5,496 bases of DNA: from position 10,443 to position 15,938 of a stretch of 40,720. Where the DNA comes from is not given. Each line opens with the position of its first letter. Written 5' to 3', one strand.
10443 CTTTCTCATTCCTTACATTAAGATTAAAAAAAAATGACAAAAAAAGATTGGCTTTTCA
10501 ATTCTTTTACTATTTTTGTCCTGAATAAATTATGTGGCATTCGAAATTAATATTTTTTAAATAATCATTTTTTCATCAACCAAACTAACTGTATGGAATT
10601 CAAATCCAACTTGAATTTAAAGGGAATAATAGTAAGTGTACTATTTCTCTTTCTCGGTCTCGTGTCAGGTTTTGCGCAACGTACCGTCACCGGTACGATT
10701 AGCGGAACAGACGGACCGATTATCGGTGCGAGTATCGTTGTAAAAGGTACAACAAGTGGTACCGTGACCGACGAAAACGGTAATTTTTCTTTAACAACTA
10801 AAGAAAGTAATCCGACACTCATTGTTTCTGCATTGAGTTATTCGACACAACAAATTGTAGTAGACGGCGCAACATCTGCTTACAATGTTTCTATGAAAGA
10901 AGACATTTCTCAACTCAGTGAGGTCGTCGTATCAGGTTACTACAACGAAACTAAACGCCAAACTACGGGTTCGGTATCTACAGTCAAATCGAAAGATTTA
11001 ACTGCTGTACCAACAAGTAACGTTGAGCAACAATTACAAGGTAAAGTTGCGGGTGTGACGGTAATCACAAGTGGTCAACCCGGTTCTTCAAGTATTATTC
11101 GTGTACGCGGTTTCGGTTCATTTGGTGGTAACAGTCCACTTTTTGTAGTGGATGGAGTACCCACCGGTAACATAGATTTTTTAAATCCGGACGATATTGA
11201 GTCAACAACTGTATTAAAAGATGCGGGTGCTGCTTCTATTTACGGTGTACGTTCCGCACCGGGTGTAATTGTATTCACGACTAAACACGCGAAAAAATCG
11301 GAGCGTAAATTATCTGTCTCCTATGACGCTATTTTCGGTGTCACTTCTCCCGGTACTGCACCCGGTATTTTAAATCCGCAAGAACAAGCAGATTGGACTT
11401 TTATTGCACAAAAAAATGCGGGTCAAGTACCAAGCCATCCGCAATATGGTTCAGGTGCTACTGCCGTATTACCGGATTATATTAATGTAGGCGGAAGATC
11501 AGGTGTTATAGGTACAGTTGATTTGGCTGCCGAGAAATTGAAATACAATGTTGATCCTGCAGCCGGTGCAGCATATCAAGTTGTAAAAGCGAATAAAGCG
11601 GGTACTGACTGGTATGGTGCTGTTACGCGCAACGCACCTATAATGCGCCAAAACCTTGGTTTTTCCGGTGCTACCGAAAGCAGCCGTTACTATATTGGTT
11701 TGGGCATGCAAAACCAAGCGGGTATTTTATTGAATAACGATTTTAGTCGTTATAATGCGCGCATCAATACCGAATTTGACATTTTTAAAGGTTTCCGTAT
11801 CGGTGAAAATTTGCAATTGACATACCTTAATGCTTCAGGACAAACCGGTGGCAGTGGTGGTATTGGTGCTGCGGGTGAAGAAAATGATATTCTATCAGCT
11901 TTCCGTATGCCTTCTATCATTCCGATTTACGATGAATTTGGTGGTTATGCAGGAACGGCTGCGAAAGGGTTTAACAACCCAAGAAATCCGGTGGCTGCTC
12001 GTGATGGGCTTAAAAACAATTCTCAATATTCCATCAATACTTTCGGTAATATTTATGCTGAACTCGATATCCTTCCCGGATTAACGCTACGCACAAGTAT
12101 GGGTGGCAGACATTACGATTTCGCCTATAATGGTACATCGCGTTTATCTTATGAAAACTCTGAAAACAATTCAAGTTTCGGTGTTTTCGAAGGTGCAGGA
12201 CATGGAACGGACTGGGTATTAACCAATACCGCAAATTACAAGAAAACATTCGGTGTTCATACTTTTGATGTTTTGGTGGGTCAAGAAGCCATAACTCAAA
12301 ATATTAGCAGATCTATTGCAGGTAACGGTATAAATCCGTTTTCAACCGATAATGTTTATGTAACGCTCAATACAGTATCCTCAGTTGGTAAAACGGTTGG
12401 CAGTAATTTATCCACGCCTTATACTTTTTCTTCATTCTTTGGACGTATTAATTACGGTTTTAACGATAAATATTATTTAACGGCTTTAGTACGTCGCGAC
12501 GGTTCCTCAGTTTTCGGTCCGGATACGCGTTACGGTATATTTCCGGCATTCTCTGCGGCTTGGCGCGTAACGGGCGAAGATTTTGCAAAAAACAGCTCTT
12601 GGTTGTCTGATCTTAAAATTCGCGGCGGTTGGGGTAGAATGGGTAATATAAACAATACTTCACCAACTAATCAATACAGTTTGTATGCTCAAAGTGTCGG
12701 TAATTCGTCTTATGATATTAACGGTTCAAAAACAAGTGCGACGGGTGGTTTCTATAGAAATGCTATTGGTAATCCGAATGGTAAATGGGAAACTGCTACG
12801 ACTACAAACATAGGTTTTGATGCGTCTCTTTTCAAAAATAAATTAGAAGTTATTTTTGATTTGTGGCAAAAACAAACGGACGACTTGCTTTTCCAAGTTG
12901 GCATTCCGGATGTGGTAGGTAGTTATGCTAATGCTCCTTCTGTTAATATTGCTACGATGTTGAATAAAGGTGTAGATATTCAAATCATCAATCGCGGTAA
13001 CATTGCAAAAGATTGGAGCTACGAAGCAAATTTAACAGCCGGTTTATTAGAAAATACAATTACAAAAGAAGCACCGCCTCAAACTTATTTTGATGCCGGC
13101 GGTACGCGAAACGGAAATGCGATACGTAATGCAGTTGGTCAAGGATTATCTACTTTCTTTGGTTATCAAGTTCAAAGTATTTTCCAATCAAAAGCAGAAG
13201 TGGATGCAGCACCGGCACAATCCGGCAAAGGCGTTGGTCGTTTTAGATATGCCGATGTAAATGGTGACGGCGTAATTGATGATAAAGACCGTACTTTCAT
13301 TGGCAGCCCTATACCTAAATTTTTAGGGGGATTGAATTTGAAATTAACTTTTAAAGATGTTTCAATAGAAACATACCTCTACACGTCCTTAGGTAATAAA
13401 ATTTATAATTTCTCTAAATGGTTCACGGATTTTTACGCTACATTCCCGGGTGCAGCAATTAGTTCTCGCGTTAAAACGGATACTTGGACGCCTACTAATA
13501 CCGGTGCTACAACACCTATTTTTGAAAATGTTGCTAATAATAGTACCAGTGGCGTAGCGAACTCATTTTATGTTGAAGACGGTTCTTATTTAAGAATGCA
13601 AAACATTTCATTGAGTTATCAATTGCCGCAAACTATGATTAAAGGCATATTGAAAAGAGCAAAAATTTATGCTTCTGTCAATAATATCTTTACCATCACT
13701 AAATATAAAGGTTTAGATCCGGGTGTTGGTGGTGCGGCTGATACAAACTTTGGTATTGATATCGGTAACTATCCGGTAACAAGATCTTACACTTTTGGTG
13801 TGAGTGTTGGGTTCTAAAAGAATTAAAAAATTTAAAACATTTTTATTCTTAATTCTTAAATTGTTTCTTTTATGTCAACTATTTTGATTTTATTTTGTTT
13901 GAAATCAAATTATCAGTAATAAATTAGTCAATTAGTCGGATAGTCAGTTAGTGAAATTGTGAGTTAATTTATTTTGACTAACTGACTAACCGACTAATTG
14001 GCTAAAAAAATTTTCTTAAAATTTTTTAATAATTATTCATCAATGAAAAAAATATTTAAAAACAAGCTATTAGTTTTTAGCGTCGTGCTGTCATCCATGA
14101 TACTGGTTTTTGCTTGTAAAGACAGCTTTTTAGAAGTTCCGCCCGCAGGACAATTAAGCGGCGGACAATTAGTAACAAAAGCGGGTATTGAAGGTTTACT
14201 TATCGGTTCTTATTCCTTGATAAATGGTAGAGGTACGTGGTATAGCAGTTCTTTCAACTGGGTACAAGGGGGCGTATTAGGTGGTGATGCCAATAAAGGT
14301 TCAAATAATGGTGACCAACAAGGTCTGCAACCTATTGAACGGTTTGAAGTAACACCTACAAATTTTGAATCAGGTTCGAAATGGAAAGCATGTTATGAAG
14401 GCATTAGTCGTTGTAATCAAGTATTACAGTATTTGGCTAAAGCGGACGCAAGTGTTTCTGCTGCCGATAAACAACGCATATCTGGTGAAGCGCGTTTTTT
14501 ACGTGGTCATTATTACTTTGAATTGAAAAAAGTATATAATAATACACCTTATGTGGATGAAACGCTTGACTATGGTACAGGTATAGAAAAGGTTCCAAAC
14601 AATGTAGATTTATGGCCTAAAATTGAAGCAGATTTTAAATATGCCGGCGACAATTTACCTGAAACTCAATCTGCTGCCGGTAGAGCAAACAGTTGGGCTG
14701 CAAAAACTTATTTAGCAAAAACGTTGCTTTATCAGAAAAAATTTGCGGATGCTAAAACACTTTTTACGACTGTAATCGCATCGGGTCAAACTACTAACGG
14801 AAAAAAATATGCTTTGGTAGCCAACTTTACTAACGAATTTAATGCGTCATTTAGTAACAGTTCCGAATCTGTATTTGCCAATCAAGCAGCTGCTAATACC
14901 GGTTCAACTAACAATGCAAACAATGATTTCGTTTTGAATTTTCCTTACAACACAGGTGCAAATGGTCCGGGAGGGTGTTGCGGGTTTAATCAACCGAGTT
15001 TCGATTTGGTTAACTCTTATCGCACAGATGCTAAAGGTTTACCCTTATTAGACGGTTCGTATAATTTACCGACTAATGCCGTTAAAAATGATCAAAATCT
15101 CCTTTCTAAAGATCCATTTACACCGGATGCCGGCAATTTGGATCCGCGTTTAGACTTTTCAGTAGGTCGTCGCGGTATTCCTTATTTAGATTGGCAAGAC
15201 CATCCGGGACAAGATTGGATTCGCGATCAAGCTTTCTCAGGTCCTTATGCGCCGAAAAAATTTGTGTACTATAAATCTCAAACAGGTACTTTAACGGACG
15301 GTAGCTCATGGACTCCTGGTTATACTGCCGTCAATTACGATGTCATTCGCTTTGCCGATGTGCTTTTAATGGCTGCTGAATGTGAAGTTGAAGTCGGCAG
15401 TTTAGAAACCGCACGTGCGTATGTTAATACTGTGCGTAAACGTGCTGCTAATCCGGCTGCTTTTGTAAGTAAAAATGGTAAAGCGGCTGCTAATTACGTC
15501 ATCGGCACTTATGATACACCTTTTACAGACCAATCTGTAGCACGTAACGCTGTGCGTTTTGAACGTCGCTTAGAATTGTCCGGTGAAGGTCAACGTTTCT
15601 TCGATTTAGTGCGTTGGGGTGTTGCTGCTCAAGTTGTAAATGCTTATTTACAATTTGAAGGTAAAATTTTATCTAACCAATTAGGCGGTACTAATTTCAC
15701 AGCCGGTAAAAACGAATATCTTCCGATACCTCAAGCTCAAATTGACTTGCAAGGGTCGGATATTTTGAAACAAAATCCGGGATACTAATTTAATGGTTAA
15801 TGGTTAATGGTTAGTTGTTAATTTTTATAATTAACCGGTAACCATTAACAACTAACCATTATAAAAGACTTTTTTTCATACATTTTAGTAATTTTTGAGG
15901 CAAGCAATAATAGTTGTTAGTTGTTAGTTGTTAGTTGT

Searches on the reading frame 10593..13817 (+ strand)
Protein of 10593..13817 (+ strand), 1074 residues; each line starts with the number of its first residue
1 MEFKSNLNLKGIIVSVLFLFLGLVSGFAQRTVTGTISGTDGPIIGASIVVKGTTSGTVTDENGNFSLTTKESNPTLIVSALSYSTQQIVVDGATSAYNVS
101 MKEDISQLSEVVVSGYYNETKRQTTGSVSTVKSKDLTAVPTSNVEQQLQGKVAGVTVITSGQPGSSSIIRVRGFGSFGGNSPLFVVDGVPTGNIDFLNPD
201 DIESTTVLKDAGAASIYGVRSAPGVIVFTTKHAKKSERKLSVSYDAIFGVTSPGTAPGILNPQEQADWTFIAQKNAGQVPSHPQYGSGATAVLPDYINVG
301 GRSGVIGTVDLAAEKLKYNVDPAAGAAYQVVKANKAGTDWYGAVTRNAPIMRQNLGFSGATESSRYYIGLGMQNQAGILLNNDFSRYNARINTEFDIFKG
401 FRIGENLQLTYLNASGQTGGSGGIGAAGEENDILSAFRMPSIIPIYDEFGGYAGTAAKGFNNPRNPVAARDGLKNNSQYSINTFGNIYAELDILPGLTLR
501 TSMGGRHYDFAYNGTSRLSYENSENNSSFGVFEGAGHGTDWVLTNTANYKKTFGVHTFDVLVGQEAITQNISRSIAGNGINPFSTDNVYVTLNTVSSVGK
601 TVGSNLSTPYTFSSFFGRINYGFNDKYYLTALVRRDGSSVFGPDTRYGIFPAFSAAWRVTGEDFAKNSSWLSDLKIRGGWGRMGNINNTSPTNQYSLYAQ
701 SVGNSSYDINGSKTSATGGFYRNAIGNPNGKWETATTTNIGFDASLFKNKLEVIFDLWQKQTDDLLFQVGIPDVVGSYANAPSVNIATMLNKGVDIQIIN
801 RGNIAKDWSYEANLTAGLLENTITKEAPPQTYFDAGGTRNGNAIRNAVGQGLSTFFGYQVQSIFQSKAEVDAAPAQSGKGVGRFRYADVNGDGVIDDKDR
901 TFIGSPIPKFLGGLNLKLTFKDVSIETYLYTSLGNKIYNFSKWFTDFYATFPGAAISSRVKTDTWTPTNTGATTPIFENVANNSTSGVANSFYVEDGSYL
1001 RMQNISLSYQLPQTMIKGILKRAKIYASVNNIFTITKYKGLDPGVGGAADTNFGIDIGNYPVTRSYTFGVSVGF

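Call 18: search_protein_families(library=pfam, proteins=[window:10593-13817:+], max_evalue=0.00001)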
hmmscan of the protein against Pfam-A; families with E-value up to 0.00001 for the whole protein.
window:10593-13817:+ (1074 aa): 3 families
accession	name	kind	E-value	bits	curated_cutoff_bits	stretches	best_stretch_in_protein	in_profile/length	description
PF07715.20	Plug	-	4.7e-19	69.3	23.9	1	121-225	2-107/107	TonB-dependent Receptor Plug Domain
PF13715.12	CarbopepD_reg_2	-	3e-17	62.9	32.2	1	33-113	2-88/88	CarboxypepD_reg-like domain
PF13620.12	CarboxypepD_reg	-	4.9e-09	36.9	32.3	1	31-101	1-81/82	Carboxypeptidase regulatory-like domain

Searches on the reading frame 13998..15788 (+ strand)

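Call 18: search_protein_families(library=pfam, proteins=[window:13998-15788:+], max_evalue=0.00001)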
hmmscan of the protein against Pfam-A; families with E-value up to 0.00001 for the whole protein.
window:13998-15788:+ (596 aa): 2 families
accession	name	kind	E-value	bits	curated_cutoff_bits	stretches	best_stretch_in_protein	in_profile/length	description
PF07980.17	SusD_RagB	-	3.2e-50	171.9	23.1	1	290-596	2-297/297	SusD family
PF14322.12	SusD-like_3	-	8e-18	65.8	27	1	117-244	66-191/191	Starch-binding associating with outer membrane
